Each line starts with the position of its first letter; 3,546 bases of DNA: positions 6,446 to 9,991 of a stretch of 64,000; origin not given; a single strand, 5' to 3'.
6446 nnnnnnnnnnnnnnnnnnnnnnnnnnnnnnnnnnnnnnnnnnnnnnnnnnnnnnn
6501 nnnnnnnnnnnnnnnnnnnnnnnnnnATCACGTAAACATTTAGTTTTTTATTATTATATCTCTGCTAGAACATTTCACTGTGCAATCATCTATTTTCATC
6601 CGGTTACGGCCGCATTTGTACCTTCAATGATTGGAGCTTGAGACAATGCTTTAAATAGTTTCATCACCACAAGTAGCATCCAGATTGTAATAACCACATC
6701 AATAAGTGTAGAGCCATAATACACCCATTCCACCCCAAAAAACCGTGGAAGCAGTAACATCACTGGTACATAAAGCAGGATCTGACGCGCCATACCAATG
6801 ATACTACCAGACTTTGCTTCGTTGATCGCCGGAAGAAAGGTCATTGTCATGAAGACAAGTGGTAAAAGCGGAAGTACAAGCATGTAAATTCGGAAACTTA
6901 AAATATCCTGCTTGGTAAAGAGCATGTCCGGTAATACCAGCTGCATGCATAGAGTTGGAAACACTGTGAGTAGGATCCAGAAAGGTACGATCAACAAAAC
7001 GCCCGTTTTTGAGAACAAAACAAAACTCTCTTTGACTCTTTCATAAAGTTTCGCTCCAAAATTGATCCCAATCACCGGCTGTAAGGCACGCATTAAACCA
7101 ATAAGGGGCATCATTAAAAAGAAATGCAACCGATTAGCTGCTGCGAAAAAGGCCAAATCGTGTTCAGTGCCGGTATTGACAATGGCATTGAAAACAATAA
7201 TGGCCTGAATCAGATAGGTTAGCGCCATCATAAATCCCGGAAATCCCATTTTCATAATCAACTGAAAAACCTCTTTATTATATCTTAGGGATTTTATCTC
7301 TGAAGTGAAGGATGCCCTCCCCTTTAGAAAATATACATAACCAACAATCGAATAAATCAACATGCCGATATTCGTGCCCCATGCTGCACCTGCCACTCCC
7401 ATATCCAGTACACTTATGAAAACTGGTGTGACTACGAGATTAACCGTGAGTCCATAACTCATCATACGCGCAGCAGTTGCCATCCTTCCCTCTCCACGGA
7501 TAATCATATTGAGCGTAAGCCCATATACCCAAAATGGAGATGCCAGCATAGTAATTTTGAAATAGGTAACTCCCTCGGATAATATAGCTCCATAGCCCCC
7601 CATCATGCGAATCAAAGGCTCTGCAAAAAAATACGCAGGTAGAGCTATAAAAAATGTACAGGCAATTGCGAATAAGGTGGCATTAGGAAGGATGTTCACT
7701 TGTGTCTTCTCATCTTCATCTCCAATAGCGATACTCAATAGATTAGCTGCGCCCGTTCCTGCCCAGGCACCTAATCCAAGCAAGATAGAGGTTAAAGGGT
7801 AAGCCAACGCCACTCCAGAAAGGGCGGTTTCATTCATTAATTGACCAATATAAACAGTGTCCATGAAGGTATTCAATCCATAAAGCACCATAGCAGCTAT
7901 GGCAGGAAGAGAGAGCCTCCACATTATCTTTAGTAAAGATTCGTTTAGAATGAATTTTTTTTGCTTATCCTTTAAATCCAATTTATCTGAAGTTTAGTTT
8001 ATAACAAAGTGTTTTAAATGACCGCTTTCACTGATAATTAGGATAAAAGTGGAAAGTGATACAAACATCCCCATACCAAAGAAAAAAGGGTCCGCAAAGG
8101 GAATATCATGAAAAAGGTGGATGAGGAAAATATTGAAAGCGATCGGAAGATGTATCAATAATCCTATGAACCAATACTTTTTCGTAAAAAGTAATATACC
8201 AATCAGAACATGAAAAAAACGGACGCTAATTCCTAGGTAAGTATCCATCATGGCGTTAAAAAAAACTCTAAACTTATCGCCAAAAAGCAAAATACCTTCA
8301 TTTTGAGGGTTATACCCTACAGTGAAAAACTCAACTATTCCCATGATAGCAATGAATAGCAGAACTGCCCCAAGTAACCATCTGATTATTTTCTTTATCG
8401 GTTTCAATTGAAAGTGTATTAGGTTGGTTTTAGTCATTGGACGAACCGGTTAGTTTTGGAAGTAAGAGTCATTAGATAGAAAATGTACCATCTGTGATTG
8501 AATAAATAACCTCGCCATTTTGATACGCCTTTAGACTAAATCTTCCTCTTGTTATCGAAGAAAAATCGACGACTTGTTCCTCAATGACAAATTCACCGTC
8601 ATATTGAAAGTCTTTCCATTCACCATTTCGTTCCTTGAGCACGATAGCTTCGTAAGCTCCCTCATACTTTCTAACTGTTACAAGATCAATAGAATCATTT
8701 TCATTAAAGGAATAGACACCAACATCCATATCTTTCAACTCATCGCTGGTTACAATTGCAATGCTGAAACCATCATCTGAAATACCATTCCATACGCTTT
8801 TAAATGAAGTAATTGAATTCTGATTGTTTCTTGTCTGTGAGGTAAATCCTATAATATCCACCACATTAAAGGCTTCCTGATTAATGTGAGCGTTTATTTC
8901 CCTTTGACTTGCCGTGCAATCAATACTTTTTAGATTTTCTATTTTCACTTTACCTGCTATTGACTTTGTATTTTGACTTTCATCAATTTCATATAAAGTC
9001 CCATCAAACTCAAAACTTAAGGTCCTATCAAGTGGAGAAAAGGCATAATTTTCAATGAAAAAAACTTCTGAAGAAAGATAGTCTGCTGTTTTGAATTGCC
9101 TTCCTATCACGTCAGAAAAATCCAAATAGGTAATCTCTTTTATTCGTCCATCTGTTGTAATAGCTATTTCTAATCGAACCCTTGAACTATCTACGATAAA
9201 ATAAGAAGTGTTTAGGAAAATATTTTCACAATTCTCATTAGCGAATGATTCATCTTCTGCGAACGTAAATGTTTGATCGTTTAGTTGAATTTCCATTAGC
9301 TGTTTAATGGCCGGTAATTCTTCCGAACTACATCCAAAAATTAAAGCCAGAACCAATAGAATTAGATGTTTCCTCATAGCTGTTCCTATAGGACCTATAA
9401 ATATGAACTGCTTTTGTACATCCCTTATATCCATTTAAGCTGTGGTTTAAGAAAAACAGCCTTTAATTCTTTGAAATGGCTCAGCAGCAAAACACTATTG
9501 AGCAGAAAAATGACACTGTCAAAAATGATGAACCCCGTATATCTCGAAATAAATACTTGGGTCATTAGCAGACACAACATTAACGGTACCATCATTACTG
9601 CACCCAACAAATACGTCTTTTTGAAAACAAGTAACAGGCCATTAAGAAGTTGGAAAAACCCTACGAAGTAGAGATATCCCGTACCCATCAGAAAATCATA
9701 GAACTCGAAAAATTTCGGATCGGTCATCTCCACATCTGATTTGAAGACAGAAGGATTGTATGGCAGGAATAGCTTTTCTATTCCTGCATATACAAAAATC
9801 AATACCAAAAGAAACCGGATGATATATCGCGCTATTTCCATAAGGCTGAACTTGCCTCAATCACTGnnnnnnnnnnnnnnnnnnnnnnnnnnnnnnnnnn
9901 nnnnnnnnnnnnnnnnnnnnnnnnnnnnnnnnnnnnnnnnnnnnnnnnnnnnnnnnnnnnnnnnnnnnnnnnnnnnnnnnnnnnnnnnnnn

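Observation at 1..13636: Candidate undescribed system: Fur-controlled chelate-uptake pair wired to two exporters and pseudo-peptidase ABC subunits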

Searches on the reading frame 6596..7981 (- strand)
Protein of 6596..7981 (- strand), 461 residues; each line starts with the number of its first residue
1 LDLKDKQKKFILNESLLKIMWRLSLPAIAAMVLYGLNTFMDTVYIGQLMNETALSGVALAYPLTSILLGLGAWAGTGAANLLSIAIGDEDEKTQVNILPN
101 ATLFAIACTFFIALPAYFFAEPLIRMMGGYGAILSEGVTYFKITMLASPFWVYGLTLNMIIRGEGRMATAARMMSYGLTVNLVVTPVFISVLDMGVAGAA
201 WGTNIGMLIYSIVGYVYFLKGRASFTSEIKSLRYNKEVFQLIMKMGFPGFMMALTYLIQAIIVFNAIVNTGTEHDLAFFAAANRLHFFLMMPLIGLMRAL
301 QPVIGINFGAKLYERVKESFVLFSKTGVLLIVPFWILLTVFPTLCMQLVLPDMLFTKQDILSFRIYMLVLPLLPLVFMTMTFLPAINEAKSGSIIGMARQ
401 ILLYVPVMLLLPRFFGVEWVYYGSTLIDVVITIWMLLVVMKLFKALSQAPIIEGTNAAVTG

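Call 3: search_protein_families(library=pfam, proteins=[window:6596-7981:-], max_evalue=0.01)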
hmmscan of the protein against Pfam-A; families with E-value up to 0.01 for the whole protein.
window:6596-7981:- (461 aa): 1 family
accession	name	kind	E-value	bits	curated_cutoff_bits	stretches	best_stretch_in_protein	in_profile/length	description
PF01554.23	MatE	-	5.7e-25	88.3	24.9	2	26-186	1-160/161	MatE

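Call 4: search_protein_families(library=ncbifam, proteins=[window:6596-7981:-], max_evalue=0.01)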
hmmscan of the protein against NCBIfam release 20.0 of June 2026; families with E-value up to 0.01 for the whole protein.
window:6596-7981:- (461 aa): 7 families
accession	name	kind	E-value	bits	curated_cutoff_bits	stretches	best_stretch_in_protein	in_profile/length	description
NF007130.1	PRK09575.1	equivalog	4.5e-50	171.2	445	1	14-443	2-431/435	MATE family efflux transporter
TIGR00797.1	matE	subfamily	8.7e-41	140.1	147.4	1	26-417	1-390/396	MATE family efflux transporter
NF000131.1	MATE_multi_MepA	equivalog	5.6e-28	98.4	850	1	3-444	1-439/451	multidrug efflux MATE transporter MepA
NF000217.1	MATE_multi_FepA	equivalog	6.8e-28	97.9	900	1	11-438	8-434/443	multidrug efflux MATE transporter FepA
NF041801.1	MATE_SolL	equivalog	8.1e-14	51.3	780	1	2-430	4-437/458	solanimycin export family MATE transporter SolL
NF007690.0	PRK10367.1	equivalog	1.8e-08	33.7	409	1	18-373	9-363/441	MATE family efflux transporter DinF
NF041358.1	GntT_guanitoxin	equivalog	0.00041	19.5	525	1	12-434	7-429/438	guanitoxin biosynthesis MATE family efflux transporter GntT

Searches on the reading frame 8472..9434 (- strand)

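Call 3: search_protein_families(library=pfam, proteins=[window:8472-9434:-], max_evalue=0.01)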
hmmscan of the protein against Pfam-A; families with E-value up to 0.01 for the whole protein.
window:8472-9434:- (320 aa): 0 families

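Call 4: search_protein_families(library=ncbifam, proteins=[window:8472-9434:-], max_evalue=0.01)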
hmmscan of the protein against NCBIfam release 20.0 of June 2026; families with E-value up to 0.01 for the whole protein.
window:8472-9434:- (320 aa): 1 family
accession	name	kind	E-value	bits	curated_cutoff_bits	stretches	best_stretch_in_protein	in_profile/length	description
NF052634.1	Riean_0653_fam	subfamily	0.0019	19.1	57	0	214-318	63-172/176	Riean_0653 family protein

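Call 9: search_protein_families(library=pfam, proteins=[window:8472-9434:-], max_evalue=10)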
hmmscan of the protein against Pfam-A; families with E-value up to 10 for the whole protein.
window:8472-9434:- (320 aa): 1 family
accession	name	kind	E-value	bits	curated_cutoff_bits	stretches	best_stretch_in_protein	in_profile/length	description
PF11774.14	Lsr2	-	0.017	15.2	29.6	1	133-154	16-37/58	Lsr2 dimerization domain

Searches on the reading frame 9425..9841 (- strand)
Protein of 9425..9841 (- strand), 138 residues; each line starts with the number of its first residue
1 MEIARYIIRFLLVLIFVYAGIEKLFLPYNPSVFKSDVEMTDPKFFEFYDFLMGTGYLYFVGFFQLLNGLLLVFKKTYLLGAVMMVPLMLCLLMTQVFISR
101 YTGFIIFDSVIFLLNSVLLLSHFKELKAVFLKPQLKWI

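Call 3: search_protein_families(library=pfam, proteins=[window:9425-9841:-], max_evalue=0.01)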
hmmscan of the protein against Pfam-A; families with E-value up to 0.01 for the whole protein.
window:9425-9841:- (138 aa): 2 families
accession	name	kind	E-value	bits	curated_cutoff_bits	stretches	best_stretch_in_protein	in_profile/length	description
PF07291.16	MauE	-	5.6e-06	27.1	27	1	2-99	2-91/128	Methylamine utilisation protein MauE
PF07681.17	DoxX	-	1.4e-05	26.1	23.6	1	7-91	4-79/85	DoxX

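Call 4: search_protein_families(library=ncbifam, proteins=[window:9425-9841:-], max_evalue=0.01)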
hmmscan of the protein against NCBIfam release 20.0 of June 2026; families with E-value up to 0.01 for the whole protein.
window:9425-9841:- (138 aa): 0 families

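Call 65: find_homologous_proteins(query=window:9425-9841:-)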
Query window:9425-9841:- (138 aa): 201 proteins with E <= 0.001 among 251 candidates; the best 120 are listed.
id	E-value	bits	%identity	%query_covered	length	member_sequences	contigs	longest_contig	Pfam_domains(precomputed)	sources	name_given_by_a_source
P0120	5.9e-80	284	100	100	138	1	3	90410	PF07291.17,PF07681.18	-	-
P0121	4.7e-74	265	90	100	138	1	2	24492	PF07681.18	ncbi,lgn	ncbi:MAG: DoxX family membrane protein [Bacteroidota bacterium]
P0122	1.6e-68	247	86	100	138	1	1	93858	PF07291.17,PF07681.18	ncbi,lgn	ncbi:MAG: DoxX family membrane protein [Bacteroidota bacterium]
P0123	1.8e-68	247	84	100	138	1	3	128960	PF07291.17,PF07681.18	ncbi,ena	ncbi:MAG: DoxX family membrane protein [Bacteroidota bacterium]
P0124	2.7e-68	246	83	100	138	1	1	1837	PF07291.17,PF07681.18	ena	-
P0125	4.5e-68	246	85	99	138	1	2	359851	PF07291.17,PF07681.18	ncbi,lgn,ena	-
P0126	8.2e-68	245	86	97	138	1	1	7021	PF07291.17,PF07681.18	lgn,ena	-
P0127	8.4e-68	245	83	100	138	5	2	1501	PF07291.17,PF07681.18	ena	-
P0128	8.5e-68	245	82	100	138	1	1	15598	PF07291.17,PF07681.18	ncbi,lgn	-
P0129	9.7e-68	245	81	100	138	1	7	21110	PF07291.17,PF07681.18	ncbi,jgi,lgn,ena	-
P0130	1.1e-67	244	84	100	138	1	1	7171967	PF07291.17,PF07681.18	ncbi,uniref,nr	ncbi:DoxX family membrane protein [Tunicatimonas pelagia]|uniref:DoxX family membrane protein n=1 Ta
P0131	1.1e-67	244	85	97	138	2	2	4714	PF07291.17,PF07681.18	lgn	-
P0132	2.2e-67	243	84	100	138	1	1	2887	PF07291.17,PF07681.18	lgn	-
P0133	5.1e-67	242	81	100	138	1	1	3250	PF07291.17,PF07681.18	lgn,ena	-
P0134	5.8e-67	242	81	100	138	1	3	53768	PF07291.17,PF07681.18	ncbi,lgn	-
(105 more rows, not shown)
